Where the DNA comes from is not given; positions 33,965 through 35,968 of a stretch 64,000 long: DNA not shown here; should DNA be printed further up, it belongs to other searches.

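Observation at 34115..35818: Methyltransferase fused to the editing type II thioesterase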

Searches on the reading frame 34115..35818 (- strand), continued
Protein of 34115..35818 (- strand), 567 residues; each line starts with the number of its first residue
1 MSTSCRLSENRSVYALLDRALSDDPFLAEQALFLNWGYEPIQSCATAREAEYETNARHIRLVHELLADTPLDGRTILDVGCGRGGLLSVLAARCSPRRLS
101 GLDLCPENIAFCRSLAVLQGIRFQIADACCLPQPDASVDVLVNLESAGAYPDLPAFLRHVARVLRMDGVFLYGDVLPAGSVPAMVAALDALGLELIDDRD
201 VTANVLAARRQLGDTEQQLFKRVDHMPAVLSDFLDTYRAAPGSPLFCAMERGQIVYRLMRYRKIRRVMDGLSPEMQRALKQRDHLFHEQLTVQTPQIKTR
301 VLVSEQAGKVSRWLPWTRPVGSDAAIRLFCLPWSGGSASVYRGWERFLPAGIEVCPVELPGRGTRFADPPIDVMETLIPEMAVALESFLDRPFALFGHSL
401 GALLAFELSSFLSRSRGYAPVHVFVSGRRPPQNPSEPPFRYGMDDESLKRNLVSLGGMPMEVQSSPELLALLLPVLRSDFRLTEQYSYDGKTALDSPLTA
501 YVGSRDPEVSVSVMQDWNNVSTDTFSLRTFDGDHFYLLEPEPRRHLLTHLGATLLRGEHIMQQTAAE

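Call 52: search_protein_representatives(protein=window:34115-35818:-)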
Query: 567 residues. Proteins with E-value up to 0.001 (for the whole library): 25389; up to 1e-10: 14815; up to 1e-30: 4577. The best 150 are listed.
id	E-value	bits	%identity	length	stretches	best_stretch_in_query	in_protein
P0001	0.0e+00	1286.3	100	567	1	1-567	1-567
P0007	5.7e-170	583.0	42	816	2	8-538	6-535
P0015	1.3e-128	446.5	38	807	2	5-539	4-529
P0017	8.2e-126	437.3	39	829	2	9-539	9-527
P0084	7.1e-123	427.6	38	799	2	7-538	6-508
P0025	2.1e-118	412.8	46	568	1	7-554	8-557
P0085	1.9e-113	396.4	37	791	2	7-538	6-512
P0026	2.2e-101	356.6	36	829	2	12-488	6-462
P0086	6.7e-93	328.6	40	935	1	9-551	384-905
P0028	1.3e-91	324.3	39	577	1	3-539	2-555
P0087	8.8e-84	298.5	35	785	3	311-537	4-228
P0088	9.4e-74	265.4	35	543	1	6-538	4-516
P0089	6.3e-73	262.7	46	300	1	9-287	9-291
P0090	4.2e-69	250.1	36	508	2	313-552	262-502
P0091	4.1e-67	243.5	35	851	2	309-542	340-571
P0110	1.2e-53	199.1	45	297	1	6-273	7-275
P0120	8.7e-53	196.2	46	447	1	6-262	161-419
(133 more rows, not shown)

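Call 53: search_protein_families(library=pfam, proteins=[P0086, P0120, P0089, P0110, P0088, P0084], max_evalue=0.0001)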
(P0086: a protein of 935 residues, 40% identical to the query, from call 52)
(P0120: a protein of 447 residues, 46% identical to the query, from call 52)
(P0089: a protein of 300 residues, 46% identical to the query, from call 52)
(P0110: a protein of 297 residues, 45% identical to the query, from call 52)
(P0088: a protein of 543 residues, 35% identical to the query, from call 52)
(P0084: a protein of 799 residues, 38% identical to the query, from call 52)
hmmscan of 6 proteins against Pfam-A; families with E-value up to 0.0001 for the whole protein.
P0086 (935 aa): 11 families
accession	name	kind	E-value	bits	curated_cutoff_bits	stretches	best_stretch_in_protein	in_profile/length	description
PF00975.26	Thioesterase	-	4.9e-44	151.7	26.4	1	682-903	2-222/226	Thioesterase domain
PF08241.18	Methyltransf_11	-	1.4e-23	83.8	21.2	1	453-547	1-94/95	Methyltransferase domain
PF13649.12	Methyltransf_25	-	1.3e-21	77.5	27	1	452-544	1-97/97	Methyltransferase domain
PF01408.29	GFO_IDH_MocA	-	4.6e-19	69.7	24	1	5-121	2-119/120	Oxidoreductase family, NAD-binding Rossmann fold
PF13847.12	Methyltransf_31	-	4.1e-17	62.7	27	1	449-550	4-111/145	Methyltransferase domain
PF08242.18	Methyltransf_12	-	1.1e-12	49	30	1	453-545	1-97/98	Methyltransferase domain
PF13489.12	Methyltransf_23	-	4.1e-10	40.1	27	1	432-555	7-123/164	Methyltransferase domain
PF21390.2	Irp3-like_C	-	7.1e-10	39.7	27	1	150-252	7-98/100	Thiazolinyl imine reductase Irp3-like, C-terminal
PF01209.24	Ubie_methyltran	-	2e-07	31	20.1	1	445-547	44-150/233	ubiE/COQ5 methyltransferase family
PF07021.18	MetW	-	7.7e-06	26.1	21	1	447-538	12-100/193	Methionine biosynthesis protein MetW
PF02353.26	CMAS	-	1.6e-05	24.8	27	1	433-552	49-168/273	Mycolic acid cyclopropane synthetase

P0120 (447 aa): 6 families
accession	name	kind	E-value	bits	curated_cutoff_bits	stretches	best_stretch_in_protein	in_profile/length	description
PF08241.18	Methyltransf_11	-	5.6e-18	65.8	21.2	1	234-328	1-94/95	Methyltransferase domain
PF13649.12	Methyltransf_25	-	1.3e-17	64.7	27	1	233-325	1-97/97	Methyltransferase domain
PF13847.12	Methyltransf_31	-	2.2e-15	57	27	1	230-338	4-123/145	Methyltransferase domain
PF13489.12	Methyltransf_23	-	3.3e-12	46.9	27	1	215-340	8-128/164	Methyltransferase domain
PF08242.18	Methyltransf_12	-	5.3e-11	43.5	30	1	234-327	1-98/98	Methyltransferase domain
PF02353.26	CMAS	-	3.9e-05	23.6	27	1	202-343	34-178/273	Mycolic acid cyclopropane synthetase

P0089 (300 aa): 6 families
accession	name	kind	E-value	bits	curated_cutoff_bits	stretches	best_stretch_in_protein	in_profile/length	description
PF08241.18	Methyltransf_11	-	1.2e-17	64.8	21.2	1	81-175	1-94/95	Methyltransferase domain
PF13649.12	Methyltransf_25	-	1.3e-16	61.5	27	1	81-172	2-97/97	Methyltransferase domain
PF13847.12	Methyltransf_31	-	1.3e-13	51.3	27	1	77-194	4-128/145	Methyltransferase domain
PF13489.12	Methyltransf_23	-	4.2e-12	46.5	27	1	57-179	4-119/164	Methyltransferase domain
PF08242.18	Methyltransf_12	-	1e-10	42.6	30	1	81-174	1-98/98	Methyltransferase domain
PF02353.26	CMAS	-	1e-05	25.4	27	1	56-180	41-168/273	Mycolic acid cyclopropane synthetase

P0110 (297 aa): 7 families
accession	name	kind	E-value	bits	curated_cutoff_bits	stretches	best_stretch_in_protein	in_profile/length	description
PF08241.18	Methyltransf_11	-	1.2e-20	74.4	21.2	1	79-174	1-95/95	Methyltransferase domain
PF13649.12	Methyltransf_25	-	3.3e-18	66.6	27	1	78-170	1-97/97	Methyltransferase domain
PF13847.12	Methyltransf_31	-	6e-18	65.4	27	1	74-181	3-114/145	Methyltransferase domain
PF13489.12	Methyltransf_23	-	3.7e-16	59.7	27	1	59-185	7-128/164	Methyltransferase domain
PF08242.18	Methyltransf_12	-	3.4e-12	47.4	30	1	79-172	1-98/98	Methyltransferase domain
PF01209.24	Ubie_methyltran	-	3.4e-07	30.3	20.1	1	61-176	35-153/233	ubiE/COQ5 methyltransferase family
PF03141.22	Methyltransf_29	-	9.2e-05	21.6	23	0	76-175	119-218/506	Putative S-adenosyl-L-methionine-dependent methyltransferase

P0088 (543 aa): 7 families
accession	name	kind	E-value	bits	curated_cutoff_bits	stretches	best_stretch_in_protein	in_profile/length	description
PF00975.26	Thioesterase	-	9.2e-26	91.9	26.4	1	309-525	3-221/226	Thioesterase domain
PF08241.18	Methyltransf_11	-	2.5e-16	60.5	21.2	1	78-171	2-94/95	Methyltransferase domain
PF13649.12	Methyltransf_25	-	5.1e-16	59.6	27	1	78-168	3-97/97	Methyltransferase domain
PF08242.18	Methyltransf_12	-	8e-13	49.4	30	1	78-170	2-98/98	Methyltransferase domain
PF13847.12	Methyltransf_31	-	3.4e-12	46.7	27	1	72-176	3-113/145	Methyltransferase domain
PF13489.12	Methyltransf_23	-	3.6e-09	37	27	1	67-175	17-119/164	Methyltransferase domain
PF00561.26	Abhydrolase_1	-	5.9e-05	23.3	25.8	0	345-424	42-117/245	alpha/beta hydrolase fold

P0084 (799 aa): 9 families
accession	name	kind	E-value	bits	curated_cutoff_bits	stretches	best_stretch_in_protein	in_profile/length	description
PF00975.26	Thioesterase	-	1.5e-71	241.7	26.4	2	306-519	3-223/226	Thioesterase domain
PF08241.18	Methyltransf_11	-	2.6e-17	63.7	21.2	1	72-167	1-95/95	Methyltransferase domain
PF13649.12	Methyltransf_25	-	3e-16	60.3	27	1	71-163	1-97/97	Methyltransferase domain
PF13489.12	Methyltransf_23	-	8.7e-11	42.3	27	1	55-169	11-118/164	Methyltransferase domain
PF13847.12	Methyltransf_31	-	2.1e-09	37.6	27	1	68-178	4-114/145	Methyltransferase domain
PF08242.18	Methyltransf_12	-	4.7e-08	34.1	30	1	72-165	1-98/98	Methyltransferase domain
PF00561.26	Abhydrolase_1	-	6.2e-08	33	25.8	0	316-390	13-90/245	alpha/beta hydrolase fold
PF12697.13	Abhydrolase_6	-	7.2e-06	27.3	26.3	0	562-769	8-211/217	Alpha/beta hydrolase family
PF12146.15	Hydrolase_4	-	2e-05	24.5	27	0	597-642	52-99/239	Serine aminopeptidase, S33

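Call 60: find_encoding_contigs(protein=P0086, flank=10000, max_places=2)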
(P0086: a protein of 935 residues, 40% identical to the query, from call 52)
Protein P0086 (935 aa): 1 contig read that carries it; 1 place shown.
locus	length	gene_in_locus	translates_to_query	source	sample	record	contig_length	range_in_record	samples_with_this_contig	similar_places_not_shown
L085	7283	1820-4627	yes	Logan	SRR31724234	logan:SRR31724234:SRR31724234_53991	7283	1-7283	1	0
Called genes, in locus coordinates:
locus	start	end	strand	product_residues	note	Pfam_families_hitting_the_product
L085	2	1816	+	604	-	?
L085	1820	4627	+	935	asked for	PF01408:GFO_IDH_MocA, PF21390:Irp3-like_C, PF13489:Methyltransf_23, PF08241:Methyltransf_11, PF08242:Methyltransf_12, PF13649:Methyltransf_25, PF13847:Methyltransf_31, PF00975:Thioesterase, +3 more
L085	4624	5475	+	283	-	PF04072:LCM (weak)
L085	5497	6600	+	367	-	PF12697:Abhydrolase_6, PF00561:Abhydrolase_1 (weak), PF12146:Hydrolase_4 (weak)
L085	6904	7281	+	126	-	?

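Call 61: find_encoding_contigs(protein=P0025, flank=10000, max_places=1)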
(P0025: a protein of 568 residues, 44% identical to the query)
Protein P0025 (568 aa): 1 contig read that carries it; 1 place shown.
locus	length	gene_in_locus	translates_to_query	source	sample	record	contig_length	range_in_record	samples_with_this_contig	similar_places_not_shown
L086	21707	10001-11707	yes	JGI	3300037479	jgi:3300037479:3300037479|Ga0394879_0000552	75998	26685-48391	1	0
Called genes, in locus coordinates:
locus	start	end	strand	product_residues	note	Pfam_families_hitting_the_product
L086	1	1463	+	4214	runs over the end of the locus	PF00501:AMP-binding, PF00550:PP-binding, PF00109:ketoacyl-synt, PF02801:Ketoacyl-synt_C, PF16197:KAsynt_C_assoc, PF00698:Acyl_transf_1, PF08659:KR, PF00550:PP-binding, +13 more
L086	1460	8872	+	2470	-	PF00109:ketoacyl-synt, PF02801:Ketoacyl-synt_C, PF16197:KAsynt_C_assoc, PF00698:Acyl_transf_1, PF13489:Methyltransf_23, PF08242:Methyltransf_12, PF08659:KR, PF00550:PP-binding, +4 more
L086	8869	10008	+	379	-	PF01408:GFO_IDH_MocA, PF21390:Irp3-like_C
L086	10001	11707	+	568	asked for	PF13489:Methyltransf_23, PF08241:Methyltransf_11, PF08242:Methyltransf_12, PF13649:Methyltransf_25, PF13847:Methyltransf_31, PF00975:Thioesterase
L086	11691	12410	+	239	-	PF22624:AASDHPPT_N, PF01648:ACPS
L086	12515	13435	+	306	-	PF12833:HTH_18, PF00165:HTH_AraC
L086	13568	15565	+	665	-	PF07715:Plug, PF00593:TonB_dep_Rec_b-barrel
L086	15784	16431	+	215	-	PF06468:Spond_N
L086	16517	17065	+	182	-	PF10517:DM13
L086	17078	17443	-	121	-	-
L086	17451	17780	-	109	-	-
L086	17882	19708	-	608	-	PF00474:SSF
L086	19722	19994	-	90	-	PF13937:DUF4212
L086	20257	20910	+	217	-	-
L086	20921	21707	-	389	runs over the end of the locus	PF02746:MR_MLE_N, PF13378:MR_MLE_C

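Call 62: predict_structure(alignment_id=A1)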
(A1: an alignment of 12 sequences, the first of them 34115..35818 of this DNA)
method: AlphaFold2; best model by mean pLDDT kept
length: 567 residues; sequences in the alignment: 12
mean_pLDDT: 80.3   pTM: 0.51
mean pLDDT of the five models: 80.3, 79.2, 78.8, 78.7, 76.5
residues with pLDDT >= 90: 181; 70-90: 265; 50-70: 76; < 50: 45
segments of 3 or more residues with pLDDT < 50: 1-5, 42-50, 292-312, 563-567
pLDDT, mean of each block of 10 residues (from residue 1): 55 72 69 70 44 70 88 95 90 91 88 86 89 95 78 88 96 90 93 94 84 61 55 65 81 91 86 87 76 36 32 49 80 86 82 87 78 87 84 93 95 91 95 80 86 75 81 88 87 92 90 94 94 86 89 73 46
secondary structure, 60 per line:
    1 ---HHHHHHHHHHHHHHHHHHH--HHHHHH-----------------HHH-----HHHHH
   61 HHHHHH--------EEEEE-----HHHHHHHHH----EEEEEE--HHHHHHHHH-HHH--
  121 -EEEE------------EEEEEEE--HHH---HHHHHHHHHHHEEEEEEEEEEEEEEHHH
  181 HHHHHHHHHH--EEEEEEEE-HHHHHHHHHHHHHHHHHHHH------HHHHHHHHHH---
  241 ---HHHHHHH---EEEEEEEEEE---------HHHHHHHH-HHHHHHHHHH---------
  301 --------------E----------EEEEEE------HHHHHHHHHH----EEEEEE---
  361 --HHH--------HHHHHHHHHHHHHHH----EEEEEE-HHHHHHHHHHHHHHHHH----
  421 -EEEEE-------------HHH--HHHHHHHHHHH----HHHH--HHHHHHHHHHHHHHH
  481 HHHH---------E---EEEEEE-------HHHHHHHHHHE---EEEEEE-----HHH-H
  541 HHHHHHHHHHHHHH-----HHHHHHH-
elements in order: H4-22 H25-30 H56-66 E75-79 H85-93 E98-103 H106-114 E122-125 E138-144 H153-163 E164-177 H178-190 E193-200 H202-221 H228-237 H244-250 E254-263 H273-280 H282-291 E326-331 H338-347 E352-357 H374-388 E393-398 H400-416 E422-426 H445-455 H460-463 H466-484 E498-503 H511-520 E525-530 H540-554 H560-566

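Call 64: search_protein_families(library=pfam, proteins=[L086:6470-8869:+, L006:6728-8827:+, L026:6758-8857:+, L028:6722-8821:+, L085:2-1813:+], max_evalue=0.001)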
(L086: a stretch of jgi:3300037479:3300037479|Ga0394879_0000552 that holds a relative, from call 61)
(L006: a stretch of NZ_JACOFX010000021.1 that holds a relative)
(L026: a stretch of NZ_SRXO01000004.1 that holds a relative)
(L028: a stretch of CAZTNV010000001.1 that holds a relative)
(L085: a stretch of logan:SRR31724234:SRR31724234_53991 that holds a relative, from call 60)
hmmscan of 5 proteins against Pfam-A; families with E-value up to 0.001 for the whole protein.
L086:6470-8869:+ (800 aa): 2 families
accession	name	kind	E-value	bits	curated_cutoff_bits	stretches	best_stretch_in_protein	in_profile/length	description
PF08659.16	KR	-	1.3e-27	97.4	22.6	1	1-154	25-179/180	KR domain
PF00550.31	PP-binding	-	1.4e-13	51.4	20.8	1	260-324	2-66/67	Phosphopantetheine attachment site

L006:6728-8827:+ (700 aa): 3 families
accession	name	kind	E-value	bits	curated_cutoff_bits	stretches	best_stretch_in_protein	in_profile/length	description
PF00550.31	PP-binding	-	8.7e-29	100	20.8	2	49-114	2-67/67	Phosphopantetheine attachment site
PF23297.2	ACP_SdgA_C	-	3.8e-13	49.8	27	1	146-215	17-86/95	Highly reducing polyketide synthase sdgA, C-terminal ACP domain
PF00668.25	Condensation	-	6.8e-09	35.4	30.6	1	285-522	35-276/456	Condensation domain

L026:6758-8857:+ (700 aa): 2 families
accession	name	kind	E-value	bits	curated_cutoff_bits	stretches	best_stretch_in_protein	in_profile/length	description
PF08659.16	KR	-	1.3e-30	107.1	22.6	1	376-556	1-180/180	KR domain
PF00550.31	PP-binding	-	9e-13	48.7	20.8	1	628-693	2-67/67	Phosphopantetheine attachment site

L028:6722-8821:+ (700 aa): 3 families
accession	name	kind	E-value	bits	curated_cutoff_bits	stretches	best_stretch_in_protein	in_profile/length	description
PF08659.16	KR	-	7.9e-34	117.6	22.6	1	376-556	1-180/180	KR domain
PF00550.31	PP-binding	-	1.1e-14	54.9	20.8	1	628-693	2-67/67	Phosphopantetheine attachment site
PF00106.31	adh_short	-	2.3e-05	24.4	26.6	1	378-542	3-166/195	short chain dehydrogenase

L085:2-1813:+ (604 aa): 8 families
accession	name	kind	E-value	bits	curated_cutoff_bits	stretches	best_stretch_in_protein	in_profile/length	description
PF00975.26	Thioesterase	-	5.5e-20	73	26.4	1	324-558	2-211/226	Thioesterase domain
PF08242.18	Methyltransf_12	-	6e-15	56.2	30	1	8-88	19-98/98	Methyltransferase domain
PF00550.31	PP-binding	-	3.8e-12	46.7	20.8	1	236-298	3-67/67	Phosphopantetheine attachment site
PF08241.18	Methyltransf_11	-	3e-06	28.2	21.2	1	10-89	19-94/95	Methyltransferase domain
PF12697.13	Abhydrolase_6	-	9.2e-06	26.9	26.3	1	325-556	1-205/217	Alpha/beta hydrolase family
PF13649.12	Methyltransf_25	-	1.2e-05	26.4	27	1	9-86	21-97/97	Methyltransferase domain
PF13489.12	Methyltransf_23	-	0.00036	20.7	27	1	47-102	80-124/164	Methyltransferase domain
PF13847.12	Methyltransf_31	-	0.00044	20.4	27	1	9-99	28-118/145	Methyltransferase domain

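Call 67: fold_search(model_id=the predicted structure, library=pdb)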
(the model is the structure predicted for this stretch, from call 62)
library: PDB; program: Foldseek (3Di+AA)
matches with E <= 10: 1966; with E <= 0.001: 1587
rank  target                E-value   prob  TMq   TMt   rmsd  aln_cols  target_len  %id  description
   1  3qmv_C                9.0e-23  1.00  0.39  0.80  18.1       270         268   36  RedJ-Thioesterase from the Prodiginine biosynthetic pathway in Streptomyces coelicolor (released 2011-05-04)
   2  3fla_A                1.6e-22  1.00  0.38  0.82   3.5       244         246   38  RifR - Type II thioesterase from Rifamycin NRPS/PKS biosynthetic pathway - Form 1 (released 2009-01-06)
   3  3qmv_B                1.8e-22  1.00  0.39  0.85   5.6       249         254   37  RedJ-Thioesterase from the Prodiginine biosynthetic pathway in Streptomyces coelicolor (released 2011-05-04)
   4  3qmw_A                2.1e-22  1.00  0.38  0.86   5.0       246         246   38  RedJ with PEG molecule bound in the active site (released 2011-05-04)
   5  3qmw_D                5.0e-22  1.00  0.39  0.85   5.5       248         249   36  RedJ with PEG molecule bound in the active site (released 2011-05-04)
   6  3flb                  5.0e-22  1.00  0.39  0.86   3.3       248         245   37  RifR - Type II thioesterase from Rifamycin NRPS/PKS biosynthetic pathway - Form 2 (released 2009-01-06)
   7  3qmv_D                6.2e-22  1.00  0.38  0.78  17.8       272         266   36  RedJ-Thioesterase from the Prodiginine biosynthetic pathway in Streptomyces coelicolor (released 2011-05-04)
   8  3qmw_B                8.8e-22  1.00  0.38  0.85   5.5       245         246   37  RedJ with PEG molecule bound in the active site (released 2011-05-04)
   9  3qmw_C                1.0e-20  1.00  0.36  0.83   5.1       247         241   37  RedJ with PEG molecule bound in the active site (released 2011-05-04)
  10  6vap_B                1.5e-20  1.00  0.40  0.88   2.6       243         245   34  Structure of the type II thioesterase BorB from the borrelidin biosynthetic cluster (released 2020-05-06)
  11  5ugz_A                1.9e-20  1.00  0.39  0.90   2.4       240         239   30  Crystal structure of ClbQ from the colibactin NRPS/PKS pathway (released 2017-09-20)
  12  3qmv_A                4.7e-20  1.00  0.37  0.85   5.8       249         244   37  RedJ-Thioesterase from the Prodiginine biosynthetic pathway in Streptomyces coelicolor (released 2011-05-04)
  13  6vap_A                1.5e-19  1.00  0.38  0.89   2.3       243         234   32  Structure of the type II thioesterase BorB from the borrelidin biosynthetic cluster (released 2020-05-06)
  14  6ba8                  6.1e-19  1.00  0.39  0.83   3.2       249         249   31  YbtT - Type II thioesterase from Yersiniabactin NRPS/PKS biosynthetic pathway (released 2018-10-31)
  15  6ba9                  1.4e-18  1.00  0.38  0.82   3.3       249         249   31  YbtT - Type II thioesterase from Yersiniabactin NRPS/PKS biosynthetic pathway- S89A mutant (released 2018-10-31)
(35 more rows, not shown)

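Call 70: find_encoding_contigs(protein=P0089, flank=10000, max_places=2)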
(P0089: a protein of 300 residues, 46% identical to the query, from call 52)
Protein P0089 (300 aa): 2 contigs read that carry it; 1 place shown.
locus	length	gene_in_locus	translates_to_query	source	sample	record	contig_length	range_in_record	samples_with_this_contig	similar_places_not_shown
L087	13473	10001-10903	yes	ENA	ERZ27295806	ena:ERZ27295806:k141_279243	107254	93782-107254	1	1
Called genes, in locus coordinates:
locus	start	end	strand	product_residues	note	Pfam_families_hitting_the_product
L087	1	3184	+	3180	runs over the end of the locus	PF00550:PP-binding, PF00109:ketoacyl-synt, PF02801:Ketoacyl-synt_C, PF16197:KAsynt_C_assoc, PF00698:Acyl_transf_1, PF00550:PP-binding, PF00668:Condensation, PF00501:AMP-binding, +7 more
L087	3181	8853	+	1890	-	PF00109:ketoacyl-synt, PF02801:Ketoacyl-synt_C, PF16197:KAsynt_C_assoc, PF13489:Methyltransf_23, PF13847:Methyltransf_31, PF08241:Methyltransf_11, PF08242:Methyltransf_12, PF13649:Methyltransf_25, +5 more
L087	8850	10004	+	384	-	PF01408:GFO_IDH_MocA, PF21390:Irp3-like_C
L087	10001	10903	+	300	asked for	PF02353:CMAS (weak), PF13489:Methyltransf_23, PF13847:Methyltransf_31, PF08241:Methyltransf_11, PF08242:Methyltransf_12, PF13649:Methyltransf_25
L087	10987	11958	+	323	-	PF02899:Phage_int_SAM_1, PF13495:Phage_int_SAM_4 (weak), PF00589:Phage_integrase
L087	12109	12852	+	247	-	-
